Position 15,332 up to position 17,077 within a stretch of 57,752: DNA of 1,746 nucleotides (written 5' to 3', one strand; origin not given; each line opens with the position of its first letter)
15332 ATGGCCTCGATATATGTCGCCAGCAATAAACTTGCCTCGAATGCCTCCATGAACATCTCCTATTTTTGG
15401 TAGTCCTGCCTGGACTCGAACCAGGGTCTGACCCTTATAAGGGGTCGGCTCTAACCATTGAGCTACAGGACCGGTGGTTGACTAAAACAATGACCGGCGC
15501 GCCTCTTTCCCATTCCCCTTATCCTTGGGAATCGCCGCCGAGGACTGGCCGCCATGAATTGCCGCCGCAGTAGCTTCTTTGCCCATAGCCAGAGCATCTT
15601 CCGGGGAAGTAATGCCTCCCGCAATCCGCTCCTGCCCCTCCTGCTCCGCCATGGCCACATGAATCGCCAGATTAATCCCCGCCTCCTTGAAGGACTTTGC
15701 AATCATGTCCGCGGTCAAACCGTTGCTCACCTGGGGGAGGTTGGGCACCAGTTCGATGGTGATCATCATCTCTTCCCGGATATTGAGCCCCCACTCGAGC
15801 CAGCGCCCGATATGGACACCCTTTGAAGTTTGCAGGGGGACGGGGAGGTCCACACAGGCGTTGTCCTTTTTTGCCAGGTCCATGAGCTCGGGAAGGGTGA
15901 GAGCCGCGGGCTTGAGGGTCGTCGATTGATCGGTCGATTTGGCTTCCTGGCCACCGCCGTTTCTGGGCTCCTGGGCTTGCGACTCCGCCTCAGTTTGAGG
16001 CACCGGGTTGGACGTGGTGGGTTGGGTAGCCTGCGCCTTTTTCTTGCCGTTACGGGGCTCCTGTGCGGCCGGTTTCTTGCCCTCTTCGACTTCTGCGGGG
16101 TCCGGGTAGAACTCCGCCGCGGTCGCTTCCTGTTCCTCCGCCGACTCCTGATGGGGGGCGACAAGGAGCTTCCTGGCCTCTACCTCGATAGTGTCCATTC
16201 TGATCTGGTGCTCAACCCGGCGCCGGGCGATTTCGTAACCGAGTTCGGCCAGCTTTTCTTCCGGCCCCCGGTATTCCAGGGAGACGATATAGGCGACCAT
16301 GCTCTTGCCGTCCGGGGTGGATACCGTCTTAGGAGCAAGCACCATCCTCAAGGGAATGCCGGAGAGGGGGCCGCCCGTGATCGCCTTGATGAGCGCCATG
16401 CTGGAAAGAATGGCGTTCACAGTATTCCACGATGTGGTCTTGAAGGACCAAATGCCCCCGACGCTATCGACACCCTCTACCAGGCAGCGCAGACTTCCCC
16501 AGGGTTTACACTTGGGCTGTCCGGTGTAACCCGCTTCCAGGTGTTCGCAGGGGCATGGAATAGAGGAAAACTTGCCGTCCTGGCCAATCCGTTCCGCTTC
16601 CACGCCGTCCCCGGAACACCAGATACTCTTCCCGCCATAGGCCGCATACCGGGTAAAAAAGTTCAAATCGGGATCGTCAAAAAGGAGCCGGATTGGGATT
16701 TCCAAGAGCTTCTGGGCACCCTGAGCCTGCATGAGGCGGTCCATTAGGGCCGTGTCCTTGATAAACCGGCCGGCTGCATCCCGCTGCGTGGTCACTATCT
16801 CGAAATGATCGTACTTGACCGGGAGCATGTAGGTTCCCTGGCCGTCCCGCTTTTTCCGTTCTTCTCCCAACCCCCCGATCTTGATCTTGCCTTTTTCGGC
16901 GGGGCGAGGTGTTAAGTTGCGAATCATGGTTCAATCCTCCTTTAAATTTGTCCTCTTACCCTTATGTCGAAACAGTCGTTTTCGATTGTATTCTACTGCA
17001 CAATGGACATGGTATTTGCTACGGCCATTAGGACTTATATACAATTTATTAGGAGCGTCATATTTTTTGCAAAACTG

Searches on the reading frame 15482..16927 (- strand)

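Call 76: search_protein_families(library=phrogs, proteins=[window:15482-16927:-], max_evalue=0.001)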
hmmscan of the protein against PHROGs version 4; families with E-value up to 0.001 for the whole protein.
window:15482-16927:- (481 aa): 0 families

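Call 94: search_protein_families(library=pfam, proteins=[window:15482-16927:-], max_evalue=0.01)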
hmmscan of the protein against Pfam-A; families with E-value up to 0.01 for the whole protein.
window:15482-16927:- (481 aa): 1 family
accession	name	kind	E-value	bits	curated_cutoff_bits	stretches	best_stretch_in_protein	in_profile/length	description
PF18897.5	Gp3-like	-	2.8e-33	115.8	23.6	1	13-218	2-189/191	Recombination directionality factor-like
